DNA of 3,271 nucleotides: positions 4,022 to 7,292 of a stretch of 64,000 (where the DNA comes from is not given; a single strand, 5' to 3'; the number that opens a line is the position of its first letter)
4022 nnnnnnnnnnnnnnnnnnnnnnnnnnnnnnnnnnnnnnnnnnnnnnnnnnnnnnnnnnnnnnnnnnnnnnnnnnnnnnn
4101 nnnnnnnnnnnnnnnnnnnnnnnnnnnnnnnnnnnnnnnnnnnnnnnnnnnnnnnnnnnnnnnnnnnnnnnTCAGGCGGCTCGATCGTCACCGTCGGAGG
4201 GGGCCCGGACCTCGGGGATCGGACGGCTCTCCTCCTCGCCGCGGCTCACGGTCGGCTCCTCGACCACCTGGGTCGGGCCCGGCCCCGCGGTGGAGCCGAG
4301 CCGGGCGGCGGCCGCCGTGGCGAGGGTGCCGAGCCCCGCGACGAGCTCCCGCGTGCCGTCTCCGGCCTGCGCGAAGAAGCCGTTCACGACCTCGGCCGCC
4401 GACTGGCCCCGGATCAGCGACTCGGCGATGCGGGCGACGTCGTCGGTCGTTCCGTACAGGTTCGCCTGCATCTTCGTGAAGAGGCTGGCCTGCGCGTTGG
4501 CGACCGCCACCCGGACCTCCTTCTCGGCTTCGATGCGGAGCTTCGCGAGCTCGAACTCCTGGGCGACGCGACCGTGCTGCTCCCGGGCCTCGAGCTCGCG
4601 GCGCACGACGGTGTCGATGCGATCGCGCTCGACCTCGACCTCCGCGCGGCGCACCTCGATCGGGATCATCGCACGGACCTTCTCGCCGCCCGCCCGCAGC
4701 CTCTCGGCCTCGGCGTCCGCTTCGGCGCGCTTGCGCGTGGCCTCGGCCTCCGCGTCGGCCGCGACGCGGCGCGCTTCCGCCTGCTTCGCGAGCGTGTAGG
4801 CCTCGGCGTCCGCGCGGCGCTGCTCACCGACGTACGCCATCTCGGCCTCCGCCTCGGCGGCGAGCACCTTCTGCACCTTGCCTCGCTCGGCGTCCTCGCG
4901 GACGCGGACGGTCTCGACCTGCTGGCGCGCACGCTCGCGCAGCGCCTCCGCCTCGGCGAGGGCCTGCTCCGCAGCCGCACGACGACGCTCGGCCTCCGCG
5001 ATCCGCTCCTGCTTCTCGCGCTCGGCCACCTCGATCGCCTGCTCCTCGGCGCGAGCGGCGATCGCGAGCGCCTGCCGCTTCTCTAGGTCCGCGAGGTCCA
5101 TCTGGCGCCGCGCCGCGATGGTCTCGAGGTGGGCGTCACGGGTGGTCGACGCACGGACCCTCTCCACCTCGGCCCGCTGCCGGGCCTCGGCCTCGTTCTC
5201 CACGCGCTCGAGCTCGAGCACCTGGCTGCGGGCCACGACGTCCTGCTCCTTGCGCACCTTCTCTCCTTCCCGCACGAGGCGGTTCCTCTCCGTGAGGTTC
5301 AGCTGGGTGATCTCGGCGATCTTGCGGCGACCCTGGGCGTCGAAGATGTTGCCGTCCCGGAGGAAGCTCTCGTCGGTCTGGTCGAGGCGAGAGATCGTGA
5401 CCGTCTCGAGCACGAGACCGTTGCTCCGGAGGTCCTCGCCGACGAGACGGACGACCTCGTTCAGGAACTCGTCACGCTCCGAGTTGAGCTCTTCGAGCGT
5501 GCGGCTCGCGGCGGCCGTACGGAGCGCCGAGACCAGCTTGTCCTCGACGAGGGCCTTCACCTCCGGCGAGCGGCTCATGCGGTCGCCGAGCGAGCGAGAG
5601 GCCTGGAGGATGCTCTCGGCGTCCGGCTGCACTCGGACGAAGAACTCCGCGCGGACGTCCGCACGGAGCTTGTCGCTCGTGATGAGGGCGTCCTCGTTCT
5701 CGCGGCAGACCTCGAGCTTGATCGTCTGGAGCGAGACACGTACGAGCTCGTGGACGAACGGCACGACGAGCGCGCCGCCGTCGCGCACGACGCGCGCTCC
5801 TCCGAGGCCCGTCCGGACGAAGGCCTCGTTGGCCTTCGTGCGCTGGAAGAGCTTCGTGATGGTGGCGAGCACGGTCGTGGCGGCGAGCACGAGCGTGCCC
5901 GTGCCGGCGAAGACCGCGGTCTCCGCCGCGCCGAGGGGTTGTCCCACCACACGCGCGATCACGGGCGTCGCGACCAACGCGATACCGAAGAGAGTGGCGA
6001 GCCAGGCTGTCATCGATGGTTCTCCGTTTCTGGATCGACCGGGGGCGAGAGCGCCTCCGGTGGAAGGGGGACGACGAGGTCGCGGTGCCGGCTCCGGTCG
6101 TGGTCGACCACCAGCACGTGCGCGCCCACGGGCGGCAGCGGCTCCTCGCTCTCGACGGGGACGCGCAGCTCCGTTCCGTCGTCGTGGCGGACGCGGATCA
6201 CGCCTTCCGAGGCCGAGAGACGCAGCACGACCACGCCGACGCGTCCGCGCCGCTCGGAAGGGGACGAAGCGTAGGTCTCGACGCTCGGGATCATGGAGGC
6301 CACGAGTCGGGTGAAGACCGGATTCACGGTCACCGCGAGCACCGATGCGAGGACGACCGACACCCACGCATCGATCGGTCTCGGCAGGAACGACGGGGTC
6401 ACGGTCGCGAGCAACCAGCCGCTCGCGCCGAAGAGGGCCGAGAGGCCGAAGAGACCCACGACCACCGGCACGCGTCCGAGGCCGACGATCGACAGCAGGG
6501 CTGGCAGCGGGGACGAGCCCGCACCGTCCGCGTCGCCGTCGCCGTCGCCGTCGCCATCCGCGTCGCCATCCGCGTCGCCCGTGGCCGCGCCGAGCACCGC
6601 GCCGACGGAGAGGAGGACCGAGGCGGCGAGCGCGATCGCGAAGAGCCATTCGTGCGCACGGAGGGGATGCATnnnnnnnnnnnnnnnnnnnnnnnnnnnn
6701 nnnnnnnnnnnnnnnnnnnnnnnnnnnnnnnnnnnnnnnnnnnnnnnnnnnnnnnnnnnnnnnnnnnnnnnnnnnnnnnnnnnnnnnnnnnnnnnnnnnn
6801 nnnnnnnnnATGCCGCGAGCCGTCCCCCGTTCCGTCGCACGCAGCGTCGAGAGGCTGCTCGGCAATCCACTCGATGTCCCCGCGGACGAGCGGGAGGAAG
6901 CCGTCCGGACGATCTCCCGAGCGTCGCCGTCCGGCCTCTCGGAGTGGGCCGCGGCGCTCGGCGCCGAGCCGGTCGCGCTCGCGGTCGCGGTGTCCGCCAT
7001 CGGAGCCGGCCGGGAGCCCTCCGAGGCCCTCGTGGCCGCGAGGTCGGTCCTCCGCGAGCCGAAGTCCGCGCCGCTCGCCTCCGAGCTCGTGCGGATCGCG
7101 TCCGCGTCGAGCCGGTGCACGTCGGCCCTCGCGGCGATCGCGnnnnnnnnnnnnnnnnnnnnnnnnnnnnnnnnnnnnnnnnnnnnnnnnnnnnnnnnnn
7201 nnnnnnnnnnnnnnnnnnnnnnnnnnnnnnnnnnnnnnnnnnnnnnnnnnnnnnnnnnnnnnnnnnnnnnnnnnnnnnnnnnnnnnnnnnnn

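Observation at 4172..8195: NfeD-flotillin operon with a sigma-54 promoter and a divergently encoded sigma-54 activator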

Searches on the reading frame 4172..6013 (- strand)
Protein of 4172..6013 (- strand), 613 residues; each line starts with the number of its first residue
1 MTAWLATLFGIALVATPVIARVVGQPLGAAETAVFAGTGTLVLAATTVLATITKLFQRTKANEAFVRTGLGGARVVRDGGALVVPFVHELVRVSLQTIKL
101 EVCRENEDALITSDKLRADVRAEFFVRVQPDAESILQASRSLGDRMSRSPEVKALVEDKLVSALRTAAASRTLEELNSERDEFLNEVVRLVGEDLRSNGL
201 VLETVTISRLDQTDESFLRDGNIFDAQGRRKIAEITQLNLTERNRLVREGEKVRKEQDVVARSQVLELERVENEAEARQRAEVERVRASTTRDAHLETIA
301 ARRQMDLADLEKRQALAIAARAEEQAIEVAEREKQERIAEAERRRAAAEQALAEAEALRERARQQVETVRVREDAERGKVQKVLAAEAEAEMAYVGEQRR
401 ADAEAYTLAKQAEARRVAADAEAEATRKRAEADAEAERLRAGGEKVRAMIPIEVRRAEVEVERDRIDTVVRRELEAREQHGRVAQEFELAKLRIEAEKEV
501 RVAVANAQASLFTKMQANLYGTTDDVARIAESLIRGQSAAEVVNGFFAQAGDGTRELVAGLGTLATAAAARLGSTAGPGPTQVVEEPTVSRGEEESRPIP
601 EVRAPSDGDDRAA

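Call 9: search_protein_families(library=pfam, proteins=[window:4172-6013:-], max_evalue=0.01)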
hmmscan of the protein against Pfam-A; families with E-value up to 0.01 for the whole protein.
window:4172-6013:- (613 aa): 1 family
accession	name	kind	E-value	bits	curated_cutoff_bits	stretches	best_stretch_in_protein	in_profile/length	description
PF01145.31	Band_7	-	3.6e-20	73.2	23.6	1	59-214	3-149/176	SPFH domain / Band 7 family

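Call 42: search_protein_families(library=ncbifam, proteins=[window:4172-6013:-], max_evalue=0.001)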
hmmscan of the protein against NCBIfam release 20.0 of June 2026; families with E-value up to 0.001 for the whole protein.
window:4172-6013:- (613 aa): 1 family
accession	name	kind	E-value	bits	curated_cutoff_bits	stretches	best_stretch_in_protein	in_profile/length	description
NF058507.1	FlotScfldFlot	equivalog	1.1e-07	31.3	700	1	74-434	52-397/477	flotillin lipid rafts scaffold protein FloT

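Call 56: list_cluster_members(proteins=[P0001, window:4172-6013:-, window:6010-6672:-, P0021, P0025, P0037])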
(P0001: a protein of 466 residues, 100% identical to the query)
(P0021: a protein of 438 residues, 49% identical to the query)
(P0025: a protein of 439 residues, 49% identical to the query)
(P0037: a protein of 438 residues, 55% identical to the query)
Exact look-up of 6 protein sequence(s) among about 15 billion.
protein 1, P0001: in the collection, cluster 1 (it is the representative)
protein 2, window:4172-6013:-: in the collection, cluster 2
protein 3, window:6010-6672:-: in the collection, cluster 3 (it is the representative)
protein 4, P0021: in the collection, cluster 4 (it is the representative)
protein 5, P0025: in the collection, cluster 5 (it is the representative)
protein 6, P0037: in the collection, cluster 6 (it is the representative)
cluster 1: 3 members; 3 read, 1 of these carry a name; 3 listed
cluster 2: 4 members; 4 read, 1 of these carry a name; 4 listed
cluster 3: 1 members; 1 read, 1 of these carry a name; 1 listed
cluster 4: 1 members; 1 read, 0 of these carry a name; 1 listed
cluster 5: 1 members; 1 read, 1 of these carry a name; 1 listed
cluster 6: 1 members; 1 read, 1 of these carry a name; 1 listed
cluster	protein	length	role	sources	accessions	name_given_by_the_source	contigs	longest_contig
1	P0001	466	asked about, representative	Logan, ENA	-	-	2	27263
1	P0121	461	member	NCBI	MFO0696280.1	MAG: sigma 54-interacting transcriptional regulator [Polyangiales bacterium]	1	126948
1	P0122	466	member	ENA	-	-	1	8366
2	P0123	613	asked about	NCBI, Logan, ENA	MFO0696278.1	MAG: SPFH domain-containing protein [Polyangiales bacterium]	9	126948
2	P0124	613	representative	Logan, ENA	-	-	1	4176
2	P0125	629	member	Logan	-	-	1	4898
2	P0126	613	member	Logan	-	-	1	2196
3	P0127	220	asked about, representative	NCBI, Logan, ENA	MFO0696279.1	MAG: DUF1449 family protein [Polyangiales bacterium]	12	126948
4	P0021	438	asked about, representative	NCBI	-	-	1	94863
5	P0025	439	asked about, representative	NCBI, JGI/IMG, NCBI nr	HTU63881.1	MAG TPA: sigma 54-interacting transcriptional regulator [Polyangiales bacterium] | sigma 54-interacting transcriptional regulator [Polyangiales bacterium]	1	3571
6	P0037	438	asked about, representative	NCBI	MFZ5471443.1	MAG: sigma 54-interacting transcriptional regulator [Myxococcota bacterium]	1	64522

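Call 82: find_homologous_proteins(query=window:4172-6013:-, max_evalue=1e-30)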
Query window:4172-6013:- (613 aa): 908 proteins with E <= 1e-30 among 8000 candidates; the best 120 are listed.
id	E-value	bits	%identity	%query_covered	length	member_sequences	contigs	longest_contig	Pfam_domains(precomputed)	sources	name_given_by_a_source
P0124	0.0e+0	1215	100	100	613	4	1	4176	PF01145.32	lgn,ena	-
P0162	6.1e-285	964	85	92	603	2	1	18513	PF01145.32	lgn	-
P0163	1.4e-254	864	75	96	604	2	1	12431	PF01145.32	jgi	-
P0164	2.1e-247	840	75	92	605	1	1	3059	PF01145.32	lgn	-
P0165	9.7e-234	795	70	94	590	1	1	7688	PF01145.32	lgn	-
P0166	2.7e-231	787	69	92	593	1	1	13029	PF01145.32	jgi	jgi:uncharacterized membrane protein YqiK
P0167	6.3e-230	783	69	92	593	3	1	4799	PF01145.32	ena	-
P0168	2.6e-229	780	69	94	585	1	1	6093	PF01145.32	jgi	-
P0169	4.2e-228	776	68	93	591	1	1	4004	PF01145.32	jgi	-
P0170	3.6e-227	773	68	93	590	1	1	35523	PF01145.32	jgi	jgi:uncharacterized membrane protein YqiK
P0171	4.2e-227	773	70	93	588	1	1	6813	PF01145.32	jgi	-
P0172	4.3e-227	773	69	91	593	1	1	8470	PF01145.32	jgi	jgi:uncharacterized membrane protein YqiK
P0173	1.6e-223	761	68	91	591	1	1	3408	PF01145.32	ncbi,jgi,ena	jgi:uncharacterized membrane protein YqiK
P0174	1.1e-219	749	67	92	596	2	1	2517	PF01145.32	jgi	jgi:uncharacterized membrane protein YqiK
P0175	1.5e-216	738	65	93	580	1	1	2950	PF01145.32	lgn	-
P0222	5.7e-197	674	62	93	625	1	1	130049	PF01145.32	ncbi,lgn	ncbi:MAG: SPFH domain-containing protein [Sandaracinaceae bacterium]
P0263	8.6e-168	577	51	92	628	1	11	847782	PF01145.32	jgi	jgi:flotillin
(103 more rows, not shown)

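Call 83: find_encoding_contigs(protein=P0222, flank=4000, max_places=1)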
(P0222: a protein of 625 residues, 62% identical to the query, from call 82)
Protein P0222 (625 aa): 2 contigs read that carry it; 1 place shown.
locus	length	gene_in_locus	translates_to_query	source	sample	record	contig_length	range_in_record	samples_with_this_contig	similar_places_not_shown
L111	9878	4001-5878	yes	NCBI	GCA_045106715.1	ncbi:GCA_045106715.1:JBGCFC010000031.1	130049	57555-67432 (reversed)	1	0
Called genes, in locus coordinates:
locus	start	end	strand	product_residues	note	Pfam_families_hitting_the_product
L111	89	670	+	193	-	-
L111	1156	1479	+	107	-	PF08281:Sigma70_r4_2, PF04545:Sigma70_r4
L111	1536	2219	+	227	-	-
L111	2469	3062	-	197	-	-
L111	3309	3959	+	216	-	PF21001:YqiJ_N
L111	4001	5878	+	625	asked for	PF01145:Band_7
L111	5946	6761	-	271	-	-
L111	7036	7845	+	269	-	PF00027:cNMP_binding, PF13450:NAD_binding_8 (faint), PF01946:Thi4 (weak), PF00890:FAD_binding_2 (weak), PF01266:DAO (weak)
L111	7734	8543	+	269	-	PF07992:Pyr_redox_2, PF13738:Pyr_redox_3, PF00070:Pyr_redox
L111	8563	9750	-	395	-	PF01738:DLH (weak), PF03403:PAF-AH_p_II (weak)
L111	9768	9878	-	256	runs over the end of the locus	-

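Call 84: find_encoding_contigs(protein=P0263, flank=4000, max_places=1)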
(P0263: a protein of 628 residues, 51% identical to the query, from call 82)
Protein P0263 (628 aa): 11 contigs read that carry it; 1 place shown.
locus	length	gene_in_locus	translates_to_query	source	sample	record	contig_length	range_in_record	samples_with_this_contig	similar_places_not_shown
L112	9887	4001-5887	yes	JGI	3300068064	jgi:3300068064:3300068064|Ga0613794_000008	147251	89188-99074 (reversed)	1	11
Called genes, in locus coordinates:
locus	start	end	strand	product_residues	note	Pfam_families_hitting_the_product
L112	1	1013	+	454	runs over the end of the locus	PF14216:DUF4326, PF01068:DNA_ligase_A_M, PF14743:DNA_ligase_OB_2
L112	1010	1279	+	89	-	-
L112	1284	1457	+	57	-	-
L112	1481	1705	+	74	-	-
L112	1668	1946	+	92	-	-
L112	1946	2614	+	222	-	PF00476:DNA_pol_A (weak)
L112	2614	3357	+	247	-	-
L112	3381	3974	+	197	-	PF21001:YqiJ_N (weak)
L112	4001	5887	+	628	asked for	PF01145:Band_7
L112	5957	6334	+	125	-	-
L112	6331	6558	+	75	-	-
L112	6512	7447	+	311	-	-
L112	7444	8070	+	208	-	PF01121:CoaE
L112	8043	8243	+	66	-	-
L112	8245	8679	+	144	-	-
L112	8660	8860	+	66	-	-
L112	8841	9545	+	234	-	-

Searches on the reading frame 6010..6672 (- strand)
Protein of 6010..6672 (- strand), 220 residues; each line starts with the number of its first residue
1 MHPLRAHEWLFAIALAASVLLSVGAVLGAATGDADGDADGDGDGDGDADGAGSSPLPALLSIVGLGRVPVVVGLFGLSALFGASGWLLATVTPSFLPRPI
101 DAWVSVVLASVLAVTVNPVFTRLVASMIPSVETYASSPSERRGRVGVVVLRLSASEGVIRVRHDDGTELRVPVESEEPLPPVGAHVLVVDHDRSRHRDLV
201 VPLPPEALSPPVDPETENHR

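Call 9: search_protein_families(library=pfam, proteins=[window:6010-6672:-], max_evalue=0.01)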
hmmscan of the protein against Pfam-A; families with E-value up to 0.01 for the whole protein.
window:6010-6672:- (220 aa): 2 families
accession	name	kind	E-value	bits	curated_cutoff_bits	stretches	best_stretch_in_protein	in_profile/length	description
PF21001.2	YqiJ_N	-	1.5e-09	38.5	23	1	11-115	4-113/116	Inner membrane protein YqiJ, N-terminal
PF22807.2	TrAA12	-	0.00018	20.4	30.9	1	30-52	387-409/463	TrAA12-like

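Call 42: search_protein_families(library=ncbifam, proteins=[window:6010-6672:-], max_evalue=0.001)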
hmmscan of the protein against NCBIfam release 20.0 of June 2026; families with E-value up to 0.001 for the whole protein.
window:6010-6672:- (220 aa): 0 families

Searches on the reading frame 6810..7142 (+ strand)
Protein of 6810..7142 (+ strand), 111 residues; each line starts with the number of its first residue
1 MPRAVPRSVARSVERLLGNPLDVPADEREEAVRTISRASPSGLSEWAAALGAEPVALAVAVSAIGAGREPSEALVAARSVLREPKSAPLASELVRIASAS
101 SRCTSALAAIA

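Call 81: search_protein_representatives(alignment_id=A4)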
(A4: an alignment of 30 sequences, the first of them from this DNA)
Query: 30 sequences, 111 profile positions. Proteins with E-value up to 0.001 (for the whole library): 36; up to 1e-10: 15; up to 1e-30: 0. The best 36 are listed.
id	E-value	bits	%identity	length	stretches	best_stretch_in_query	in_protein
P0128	2.3e-26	108.6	-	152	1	5-109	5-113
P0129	9.9e-23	96.9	-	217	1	4-110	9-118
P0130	7.7e-21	90.8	-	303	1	6-110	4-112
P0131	6.0e-20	87.9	-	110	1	7-111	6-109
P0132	1.6e-19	86.5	-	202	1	3-110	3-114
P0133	1.2e-17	80.6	-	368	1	1-111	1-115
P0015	3.2e-17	79.1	-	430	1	6-111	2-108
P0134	3.5e-17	79.0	-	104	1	7-107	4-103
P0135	5.6e-17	78.4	-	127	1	6-111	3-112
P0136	2.0e-15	73.4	-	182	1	7-110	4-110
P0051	2.0e-13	66.9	-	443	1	6-111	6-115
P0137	1.2e-12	64.4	-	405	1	7-109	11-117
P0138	2.0e-12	63.7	-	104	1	4-101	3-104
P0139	4.1e-12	62.7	-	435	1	3-110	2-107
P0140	4.6e-12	62.5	-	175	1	4-110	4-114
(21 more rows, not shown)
